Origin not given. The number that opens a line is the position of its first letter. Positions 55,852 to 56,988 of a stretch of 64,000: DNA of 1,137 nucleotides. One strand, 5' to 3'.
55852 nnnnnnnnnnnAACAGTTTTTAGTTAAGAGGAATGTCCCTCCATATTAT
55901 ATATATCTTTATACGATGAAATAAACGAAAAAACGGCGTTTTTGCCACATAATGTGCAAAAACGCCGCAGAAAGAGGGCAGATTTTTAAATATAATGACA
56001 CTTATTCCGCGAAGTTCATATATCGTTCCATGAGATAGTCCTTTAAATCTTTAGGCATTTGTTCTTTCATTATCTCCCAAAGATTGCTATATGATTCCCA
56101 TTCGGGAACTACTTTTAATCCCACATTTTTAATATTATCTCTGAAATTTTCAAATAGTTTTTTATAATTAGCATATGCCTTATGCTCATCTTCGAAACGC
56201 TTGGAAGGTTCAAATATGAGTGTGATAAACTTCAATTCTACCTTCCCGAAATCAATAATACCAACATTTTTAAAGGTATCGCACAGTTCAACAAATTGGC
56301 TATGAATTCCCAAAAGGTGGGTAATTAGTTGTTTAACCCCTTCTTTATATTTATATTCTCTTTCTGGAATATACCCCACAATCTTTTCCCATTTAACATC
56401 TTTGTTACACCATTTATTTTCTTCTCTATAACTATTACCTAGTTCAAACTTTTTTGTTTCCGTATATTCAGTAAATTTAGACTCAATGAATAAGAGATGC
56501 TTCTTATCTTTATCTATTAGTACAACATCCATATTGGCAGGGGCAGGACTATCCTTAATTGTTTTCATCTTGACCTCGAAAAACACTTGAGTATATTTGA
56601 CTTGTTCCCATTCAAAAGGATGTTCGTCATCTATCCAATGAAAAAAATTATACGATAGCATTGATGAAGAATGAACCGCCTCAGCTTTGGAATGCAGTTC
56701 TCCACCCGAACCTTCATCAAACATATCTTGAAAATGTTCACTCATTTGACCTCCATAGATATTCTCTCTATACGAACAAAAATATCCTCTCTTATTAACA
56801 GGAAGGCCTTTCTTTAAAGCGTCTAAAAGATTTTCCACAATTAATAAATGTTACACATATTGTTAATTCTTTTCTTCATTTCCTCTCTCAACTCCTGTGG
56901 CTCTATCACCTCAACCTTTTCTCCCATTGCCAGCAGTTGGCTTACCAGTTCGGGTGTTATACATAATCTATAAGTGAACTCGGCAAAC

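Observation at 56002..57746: WYL regulator translationally coupled to an AT-rich PD-(D/E)xK-like protein: candidate minimal defence module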

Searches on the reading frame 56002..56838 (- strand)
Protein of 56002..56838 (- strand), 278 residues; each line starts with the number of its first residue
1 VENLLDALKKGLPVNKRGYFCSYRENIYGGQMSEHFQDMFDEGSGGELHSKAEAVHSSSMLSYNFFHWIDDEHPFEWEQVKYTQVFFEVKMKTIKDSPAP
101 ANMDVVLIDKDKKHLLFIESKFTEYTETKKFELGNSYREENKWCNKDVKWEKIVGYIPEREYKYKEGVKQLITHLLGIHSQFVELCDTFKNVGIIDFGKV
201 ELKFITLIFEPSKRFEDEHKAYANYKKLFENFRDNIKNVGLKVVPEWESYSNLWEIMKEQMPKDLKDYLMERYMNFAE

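Call 3: search_protein_families(library=pfam, proteins=[window:56002-56838:-], max_evalue=0.1)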
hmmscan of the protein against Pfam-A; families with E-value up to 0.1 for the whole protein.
window:56002-56838:- (278 aa): 2 families
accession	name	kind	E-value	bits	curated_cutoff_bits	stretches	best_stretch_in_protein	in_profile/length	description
PF22558.3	REase-ARP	-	7.7e-09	36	27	1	34-274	45-270/270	Restriction Endonuclease associating with ARP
PF03008.20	DUF234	-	0.077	13.8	22.5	1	102-128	69-95/100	Archaea bacterial proteins of unknown function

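Call 4: search_protein_families(library=padloc, proteins=[window:56002-56838:-], max_evalue=0.1)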
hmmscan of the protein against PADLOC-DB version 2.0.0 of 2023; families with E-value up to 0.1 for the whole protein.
window:56002-56838:- (278 aa): 0 families

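Call 5: search_protein_families(library=ncbifam, proteins=[window:56002-56838:-], max_evalue=0.1)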
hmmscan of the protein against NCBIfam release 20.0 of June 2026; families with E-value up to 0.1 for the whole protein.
window:56002-56838:- (278 aa): 0 families

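Call 7: search_protein_families(library=phrogs, proteins=[window:56002-56838:-], max_evalue=0.1)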
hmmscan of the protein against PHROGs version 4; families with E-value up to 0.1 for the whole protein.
window:56002-56838:- (278 aa): 0 families

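Call 8: search_solved_structures(query=window:56002-56838:-, max_evalue=10)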
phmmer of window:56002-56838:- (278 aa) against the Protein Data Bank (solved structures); distinct sequences matched with E-value up to 10: 1.
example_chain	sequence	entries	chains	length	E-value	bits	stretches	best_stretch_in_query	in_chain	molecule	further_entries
6v7b_A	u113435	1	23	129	0.083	15.5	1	174-272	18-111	Structural protein VP1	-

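Call 10: find_homologous_proteins(query=window:56002-56838:-, max_evalue=0.001)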
Query window:56002-56838:- (278 aa): 249 proteins with E <= 0.001 among 485 candidates; the best 120 are listed.
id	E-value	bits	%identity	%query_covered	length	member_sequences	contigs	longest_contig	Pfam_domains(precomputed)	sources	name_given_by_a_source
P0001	5.5e-175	599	95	100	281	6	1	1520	PF22558.4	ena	-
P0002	9.5e-165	565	91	99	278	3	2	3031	PF22558.4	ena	-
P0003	1.1e-157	542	87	100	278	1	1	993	PF22558.4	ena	-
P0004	1.3e-141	489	88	89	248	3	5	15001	PF22558.4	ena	-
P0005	2.3e-139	482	76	100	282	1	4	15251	PF22558.4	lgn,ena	-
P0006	1.1e-138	479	78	100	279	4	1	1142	PF22558.4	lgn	-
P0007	6.3e-136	470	74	99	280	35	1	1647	PF22558.4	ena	-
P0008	6.7e-136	470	76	100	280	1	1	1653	PF22558.4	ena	-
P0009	1.8e-135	469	75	100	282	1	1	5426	PF22558.4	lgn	-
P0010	2.1e-130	452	72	100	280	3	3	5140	PF22558.4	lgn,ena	-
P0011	7.8e-128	444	72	100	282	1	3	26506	-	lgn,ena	-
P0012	2.2e-127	442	71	99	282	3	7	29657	PF22558.4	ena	-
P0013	2.6e-125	436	72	99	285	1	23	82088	PF22558.4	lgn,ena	-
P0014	6.6e-125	434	71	100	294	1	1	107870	PF22558.4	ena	-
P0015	1.6e-124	433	72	100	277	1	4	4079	PF22558.4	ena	-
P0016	2.2e-123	429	72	100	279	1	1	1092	PF22558.4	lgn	-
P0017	8.1e-119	414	69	99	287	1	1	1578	PF22558.4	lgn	-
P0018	3.1e-118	412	70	100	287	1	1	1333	PF22558.4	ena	-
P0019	1.4e-117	410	68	100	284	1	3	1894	PF22558.4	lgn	-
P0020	6.1e-117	408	68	100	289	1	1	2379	PF22558.4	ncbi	-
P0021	1.3e-114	401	67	100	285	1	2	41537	PF22558.4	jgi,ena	-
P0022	2.6e-114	399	67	100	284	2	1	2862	PF22558.4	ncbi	-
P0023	5.0e-114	399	67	100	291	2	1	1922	PF22558.4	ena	-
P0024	5.5e-114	398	66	99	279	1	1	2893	PF22558.4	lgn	-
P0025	9.0e-114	398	66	100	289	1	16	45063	PF22558.4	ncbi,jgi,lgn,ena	jgi:hypothetical protein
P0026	3.4e-112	393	72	88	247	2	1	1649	PF22558.4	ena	-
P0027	4.0e-112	392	72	88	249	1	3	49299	PF22558.4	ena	-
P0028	2.0e-111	390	67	96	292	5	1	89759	PF22558.4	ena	-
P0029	8.5e-107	375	71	88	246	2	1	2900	PF22558.4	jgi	jgi:hypothetical protein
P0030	2.2e-98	347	59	100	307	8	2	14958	PF22558.4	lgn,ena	-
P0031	2.2e-94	334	60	99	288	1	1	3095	PF22558.4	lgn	-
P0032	2.4e-93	331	60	100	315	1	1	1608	PF22558.4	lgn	-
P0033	2.6e-93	331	59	99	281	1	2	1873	PF22558.4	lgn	-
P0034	1.8e-92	328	58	98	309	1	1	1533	PF22558.4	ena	-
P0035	5.9e-92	326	56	100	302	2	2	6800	PF22558.4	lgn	-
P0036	2.4e-91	324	57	100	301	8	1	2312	PF22558.4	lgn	-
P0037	1.6e-86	308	55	100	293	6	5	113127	PF22558.4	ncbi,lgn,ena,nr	ncbi:MAG: hypothetical protein IKR89_06795 [Bacteroidaceae bacterium]|nr:hypothetical protein [Bacte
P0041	6.1e-82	293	59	89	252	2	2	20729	PF22558.4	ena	-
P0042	2.6e-81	291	49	99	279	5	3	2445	PF22558.4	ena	-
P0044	1.4e-77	279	52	99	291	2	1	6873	PF22558.4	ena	-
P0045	2.8e-77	278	51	100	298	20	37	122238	PF22558.4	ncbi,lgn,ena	-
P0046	5.4e-77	277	52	99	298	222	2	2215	PF22558.4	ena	-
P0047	1.1e-76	276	51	97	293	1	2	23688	PF22558.4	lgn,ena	-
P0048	1.4e-76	276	51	99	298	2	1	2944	PF22558.4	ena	-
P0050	7.1e-76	273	50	96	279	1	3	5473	PF22558.4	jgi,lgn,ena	jgi:hypothetical protein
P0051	8.9e-76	273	48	99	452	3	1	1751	PF22558.4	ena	-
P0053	6.8e-75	270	51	99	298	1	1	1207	PF22558.4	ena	-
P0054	1.2e-74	269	51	100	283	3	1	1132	PF22558.4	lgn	-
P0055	1.5e-74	269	47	99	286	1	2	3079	PF22558.4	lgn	-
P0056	3.4e-74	268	48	99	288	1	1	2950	PF22558.4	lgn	-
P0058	2.4e-73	265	50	99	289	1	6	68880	PF22558.4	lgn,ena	-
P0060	2.6e-73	265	51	95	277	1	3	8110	PF22558.4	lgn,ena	-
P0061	8.0e-71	257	46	99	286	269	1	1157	PF22558.4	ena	-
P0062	8.9e-71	257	65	65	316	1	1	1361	PF22558.4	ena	-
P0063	9.3e-71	257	48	100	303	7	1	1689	PF22558.4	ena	-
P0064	3.3e-69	252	49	97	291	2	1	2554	PF22558.4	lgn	-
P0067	1.2e-67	246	49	100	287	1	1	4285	PF22558.4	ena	-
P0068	2.9e-67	245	52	89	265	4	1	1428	PF22558.4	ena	-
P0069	1.6e-66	243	46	99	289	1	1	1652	PF22558.4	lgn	-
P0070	1.6e-66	243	48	99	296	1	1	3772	PF22558.4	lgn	-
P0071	4.9e-66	241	51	96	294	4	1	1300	PF22558.4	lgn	-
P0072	5.2e-66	241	45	99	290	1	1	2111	PF22558.4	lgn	-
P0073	2.1e-65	239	47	100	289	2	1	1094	PF22558.4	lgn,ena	-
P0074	2.8e-65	239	47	100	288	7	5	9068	PF22558.4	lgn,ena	-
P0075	3.6e-65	238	50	82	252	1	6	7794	PF22558.4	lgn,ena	-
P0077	1.0e-64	237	45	95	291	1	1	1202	PF22558.4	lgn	-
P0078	1.0e-64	237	46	97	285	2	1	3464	PF22558.4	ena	-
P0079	1.3e-64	236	44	95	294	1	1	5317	PF22558.4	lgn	-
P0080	2.1e-64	236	45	99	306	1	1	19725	PF22558.4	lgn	-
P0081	4.6e-64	235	46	100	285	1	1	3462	PF22558.4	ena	-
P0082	4.7e-64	235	48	95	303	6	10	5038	PF22558.4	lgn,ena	-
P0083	9.8e-64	234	45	95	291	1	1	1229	PF22558.4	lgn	-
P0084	3.8e-63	232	47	99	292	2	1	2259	PF22558.4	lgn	-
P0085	9.5e-63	230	45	100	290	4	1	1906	PF22558.4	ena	-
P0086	1.7e-62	229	57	67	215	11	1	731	PF22558.4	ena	-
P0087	2.2e-62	229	43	95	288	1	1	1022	PF22558.4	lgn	-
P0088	2.2e-62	229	57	67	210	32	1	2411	PF22558.4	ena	-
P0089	2.3e-62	229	44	100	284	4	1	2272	PF22558.4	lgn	-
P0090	1.6e-61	226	44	99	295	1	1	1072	PF22558.4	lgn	-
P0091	1.7e-61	226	44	100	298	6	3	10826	PF22558.4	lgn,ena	-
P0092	3.2e-61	225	44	99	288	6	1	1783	PF22558.4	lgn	-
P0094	3.7e-60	222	43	100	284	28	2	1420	PF22558.4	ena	-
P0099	1.9e-59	219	42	100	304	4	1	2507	PF22558.4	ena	-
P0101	6.5e-58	214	43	99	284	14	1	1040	PF22558.4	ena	-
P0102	1.0e-57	214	41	100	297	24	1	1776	PF22558.4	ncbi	-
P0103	1.1e-57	214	46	94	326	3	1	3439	PF22558.4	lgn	-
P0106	5.0e-56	208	41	100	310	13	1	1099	PF22558.4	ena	-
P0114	3.7e-54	202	42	100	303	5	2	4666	PF22558.4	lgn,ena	-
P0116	1.2e-52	197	41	98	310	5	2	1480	PF22558.4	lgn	-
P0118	1.1e-51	194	40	100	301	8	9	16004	PF22558.4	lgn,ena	-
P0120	5.5e-50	188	39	99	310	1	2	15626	PF22558.4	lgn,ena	-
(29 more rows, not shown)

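Call 13: find_encoding_contigs(protein=P0045, flank=8000, max_places=6)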
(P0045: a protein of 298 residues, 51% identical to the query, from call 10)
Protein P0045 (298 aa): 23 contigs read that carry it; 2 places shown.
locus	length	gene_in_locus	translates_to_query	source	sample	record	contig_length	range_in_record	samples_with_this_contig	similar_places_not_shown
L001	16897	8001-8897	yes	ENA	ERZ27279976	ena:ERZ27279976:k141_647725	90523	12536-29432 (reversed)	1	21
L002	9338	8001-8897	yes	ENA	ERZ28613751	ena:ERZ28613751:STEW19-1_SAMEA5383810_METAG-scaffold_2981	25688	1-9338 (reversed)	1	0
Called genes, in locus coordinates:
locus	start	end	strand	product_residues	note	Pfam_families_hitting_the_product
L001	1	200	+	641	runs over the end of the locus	PF00005:ABC_tran, PF02463:SMC_N (faint), PF03193:RsgA_GTPase (faint), PF13555:AAA_29 (faint), PF00350:Dynamin_N (faint), PF12848:ABC_tran_Xtn, PF00005:ABC_tran, PF16326:ABC_tran_CTD (weak), +2 more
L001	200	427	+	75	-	-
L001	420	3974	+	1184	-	PF01855:POR_N, PF17147:PFOR_II, PF01558:POR, PF10371:EKR, PF00037:Fer4 (weak), PF12838:Fer4_7, PF13484:Fer4_16, PF02775:TPP_enzyme_C, +7 more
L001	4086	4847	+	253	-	PF02348:CTP_transf_3, PF12804:NTP_transf_3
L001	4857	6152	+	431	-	PF00675:Peptidase_M16 (faint), PF05193:Peptidase_M16_C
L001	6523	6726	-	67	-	-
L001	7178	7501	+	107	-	-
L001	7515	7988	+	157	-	-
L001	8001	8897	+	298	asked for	PF22558:REase-ARP (weak)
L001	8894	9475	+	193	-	PF00149:Metallophos, PF12850:Metallophos_2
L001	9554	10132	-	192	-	PF02525:Flavodoxin_2 (faint), PF12682:Flavodoxin_4, PF12724:Flavodoxin_5 (faint)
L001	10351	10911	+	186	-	PF07659:DUF1599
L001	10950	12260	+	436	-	PF07291:MauE, PF07681:DoxX (weak)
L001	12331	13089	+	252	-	PF00121:TIM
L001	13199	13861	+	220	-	PF05036:SPOR (weak)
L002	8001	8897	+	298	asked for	PF22558:REase-ARP (weak)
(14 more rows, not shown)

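Call 20: find_related_loci(query=A1, collection=genome_contigs, flank=8000)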
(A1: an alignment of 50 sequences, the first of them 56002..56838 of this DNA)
Query A1 (278 aa) in genome_contigs; peptide patterns used: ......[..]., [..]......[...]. (x = any residue, [..] = any of these).
118 stretches matched a pattern; 55 encode a relative of the query (tblastn E <= 1e-3); 55 distinct loci.
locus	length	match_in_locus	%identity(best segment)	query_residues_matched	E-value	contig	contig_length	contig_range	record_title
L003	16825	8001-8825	74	2-277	1e-140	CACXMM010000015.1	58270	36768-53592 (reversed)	MAG: uncultured Prevotellaceae bacterium isolate RUG11392 genome assembly, contig: RUG11392_asm_15, whole genome shotgun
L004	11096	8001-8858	66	1-278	3e-117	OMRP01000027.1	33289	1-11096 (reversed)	uncultured Prevotellaceae bacterium isolate RUG812 genome assembly, contig: scaffold_1117, whole genome shotgun sequence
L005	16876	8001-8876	59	1-278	8e-105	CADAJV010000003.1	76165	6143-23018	MAG: uncultured Bacteroidales bacterium isolate RUG13363 genome assembly, contig: RUG13363_asm_3, whole genome shotgun s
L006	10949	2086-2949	55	1-278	4e-94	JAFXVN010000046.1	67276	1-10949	MAG: Bacteroidaceae bacterium isolate RGIG6784 Sheep_Rumen-3__c841362, whole genome shotgun sequence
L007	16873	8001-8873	51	1-278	5e-83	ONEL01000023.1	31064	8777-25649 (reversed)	uncultured Prevotellaceae bacterium isolate RUG228 genome assembly, contig: scaffold_1117, whole genome shotgun sequence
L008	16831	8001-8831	49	1-278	4e-79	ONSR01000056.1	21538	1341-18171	uncultured Prevotellaceae bacterium isolate RUG606 genome assembly, contig: scaffold_2847, whole genome shotgun sequence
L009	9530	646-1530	41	1-278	1e-64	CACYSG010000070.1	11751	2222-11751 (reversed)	MAG: uncultured Bacteroidales bacterium isolate RUG12225 genome assembly, contig: RUG12225_asm_70, whole genome shotgun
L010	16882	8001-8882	41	1-278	2e-60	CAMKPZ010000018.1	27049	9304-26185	MAG: uncultured Bacteroidales bacterium isolate SRR12081301_bin.65_metaWRAP_v1.3_MAG genome assembly, contig: ERZ1228976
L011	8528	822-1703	41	1-278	4e-60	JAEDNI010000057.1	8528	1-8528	MAG: Paludibacteraceae bacterium isolate MAG288 NODE_7354_length_8528_cov_8.767143, whole genome shotgun sequence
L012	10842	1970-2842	41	1-278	6e-60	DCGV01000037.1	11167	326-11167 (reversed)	MAG TPA_asm: Bacteroidales bacterium UBA1769 UBA1769_contig_132263, whole genome shotgun sequence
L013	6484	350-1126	41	18-278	4e-59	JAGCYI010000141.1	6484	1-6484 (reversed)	MAG: Bacteroidales bacterium isolate RGIG10234 Yak_Rumen-5__c886841, whole genome shotgun sequence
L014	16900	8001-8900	41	1-278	6e-59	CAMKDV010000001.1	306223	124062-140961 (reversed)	MAG: uncultured Bacteroidales bacterium isolate SRR12081303_bin.68_metaWRAP_v1.3_MAG genome assembly, contig: ERZ1228976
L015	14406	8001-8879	40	1-278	4e-58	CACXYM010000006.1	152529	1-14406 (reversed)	MAG: uncultured Bacteroidales bacterium isolate RUG11711 genome assembly, contig: RUG11711_asm_6, whole genome shotgun s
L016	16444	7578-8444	51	3-278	5e-84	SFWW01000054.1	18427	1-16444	MAG: bacterium isolate W2P5.004 Contig2406, whole genome shotgun sequence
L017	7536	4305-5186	38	1-277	1e-53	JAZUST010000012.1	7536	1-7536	MAG: Bacteroidales bacterium isolate T1900044842_TS20190308.MAGScoT_cleanbin_000012 SGB_2950_k141_1828733, whole genome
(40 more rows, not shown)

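Call 25: predict_structure(alignment_id=A1)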
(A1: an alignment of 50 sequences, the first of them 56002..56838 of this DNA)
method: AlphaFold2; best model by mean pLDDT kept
length: 278 residues; sequences in the alignment: 50
mean_pLDDT: 96.0   pTM: 0.93
mean pLDDT of the five models: 96.0, 95.5, 94.8, 94.6, 93.8
residues with pLDDT >= 90: 265; 70-90: 10; 50-70: 3; < 50: 0
segments of 3 or more residues with pLDDT < 50: none
pLDDT, mean of each block of 10 residues (from residue 1): 93 95 94 94 78 95 98 98 98 95 98 98 97 96 97 95 96 98 97 96 99 98 98 96 98 98 98 98
secondary structure, 60 per line:
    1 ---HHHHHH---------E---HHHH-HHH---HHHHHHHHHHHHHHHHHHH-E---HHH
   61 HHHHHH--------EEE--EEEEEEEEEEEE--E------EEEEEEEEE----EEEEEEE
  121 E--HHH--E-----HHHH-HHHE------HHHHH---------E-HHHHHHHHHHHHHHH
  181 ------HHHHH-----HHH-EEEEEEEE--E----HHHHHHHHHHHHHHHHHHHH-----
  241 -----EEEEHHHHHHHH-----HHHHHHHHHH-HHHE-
elements in order: H4-9 H23-26 H34-52 H58-66 E75-77 E80-91 E101-109 E114-121 H135-138 H150-154 H166-180 H187-191 E201-208 H216-235 E246-249 H250-257 H263-272

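Call 28: fold_search(model_id=the predicted structure, library=pdb)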
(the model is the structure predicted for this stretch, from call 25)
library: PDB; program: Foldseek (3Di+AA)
matches with E <= 10: 334; with E <= 0.001: 0
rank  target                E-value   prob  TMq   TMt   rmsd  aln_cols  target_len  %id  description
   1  8fhw_A                8.6e-01  0.12  0.13  0.09   7.0        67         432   13  Cryo-EM structure of Cryptococcus neoformans trehalose-6-phosphate synthase homotetramer in complex with uridine dipho (released 2023-12-20)
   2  3idf_B                9.2e-01  0.12  0.16  0.29   6.3        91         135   15  The Crystal Structure of a USP-like protein from Wolinella succinogenes to 2.0A (released 2009-08-04)
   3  7wmw                  1.0e+00  0.04  0.12  0.13  13.1       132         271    8  Crystal structure of methylenetetrahydrofolate reductase MSMEG_6649 from Mycobacterium smegmatis (released 2023-01-25)
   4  9o4g_B                1.0e+00  0.03  0.12  0.06   9.9        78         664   14  Cryo-EM structure of the CHSY3-CHPF1 chondroitin synthase heterodimer (released 2026-03-04)
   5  5l3k_B                1.2e+00  0.08  0.13  0.09  10.1        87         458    8  Structure of Mycobacterium thermoresistibile trehalose-6-phosphate synthase in a ternary complex with ADP and fructose (released 2017-06-07)
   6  5l3k_F                1.3e+00  0.11  0.13  0.08   7.7        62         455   10  Structure of Mycobacterium thermoresistibile trehalose-6-phosphate synthase in a ternary complex with ADP and fructose (released 2017-06-07)
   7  8qpj_A                1.3e+00  0.04  0.12  0.11  11.6       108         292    8  FAD-independent Methylene-Tetrahydrofolate Reductase Mutant E9Q from Mycobacterium hassiacum (released 2024-05-29)
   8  5hvl_B                1.4e+00  0.08  0.13  0.09   8.2        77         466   16  Structure of Candida albicans trehalose-6-phosphate synthase in complex with UDP and validoxylamine A (released 2017-05-03)
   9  7wmx                  1.4e+00  0.06  0.12  0.12  11.2       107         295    9  Crystal structure of methylenetetrahydrofolate reductase MSMEG_6649 from Mycobacterium smegmatis with 5,10-methylenetetr (released 2023-01-25)
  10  8uk9_N                1.4e+00  0.02  0.09  0.09  14.1       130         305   10  Structure of T4 Bacteriophage clamp loader mutant D110C bound to the T4 clamp, primer-template DNA, and ATP analog (released 2023-12-13)
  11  9niq                  1.5e+00  0.11  0.13  0.09   5.8        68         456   15  Structure of Candida albicans trehalose-6-phosphate synthase in complex with 4456 (released 2025-08-20)
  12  5pgy_B                1.6e+00  0.02  0.13  0.13  17.3       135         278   11  CRYSTAL STRUCTURE OF 11BETA-HSD1 DOUBLE MUTANT (L262R, F278E) COMPLEXED WITH 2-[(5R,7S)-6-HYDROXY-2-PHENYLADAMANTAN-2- (released 2017-11-01)
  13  3pdj_A                1.6e+00  0.02  0.12  0.12  15.1       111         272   14  Crystal Structure of Human 11-beta-Hydroxysteroid Dehydrogenase 1 (11b-HSD1) in Complex with 4,4-Disubstituted Cyclohe (released 2011-10-05)
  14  3u37_A                1.6e+00  0.01  0.12  0.10  12.1       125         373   10  An Acetyl Xylan Esterase (Est2A) from the Rumen Bacterium Butyrivibrio proteoclasticus. (released 2013-02-13)
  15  7f6g_B                1.7e+00  0.03  0.13  0.11  13.2       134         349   10  Cryo-EM structure of human angiotensin receptor AT1R in complex Gq proteins and Sar1-AngII (released 2023-03-29)
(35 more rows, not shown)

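Call 30: search_solved_structures(query=A1, max_evalue=10)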
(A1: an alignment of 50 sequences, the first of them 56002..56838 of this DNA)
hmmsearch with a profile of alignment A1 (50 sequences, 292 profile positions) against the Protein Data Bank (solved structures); distinct sequences matched with E-value up to 10: 1.
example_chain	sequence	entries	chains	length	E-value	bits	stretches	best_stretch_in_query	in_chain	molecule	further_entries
1e0e_A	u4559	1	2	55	1.1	11.8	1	156-200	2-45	HUMAN IMMUNODEFICIENCY VIRUS TYPE 2 INTEGRASE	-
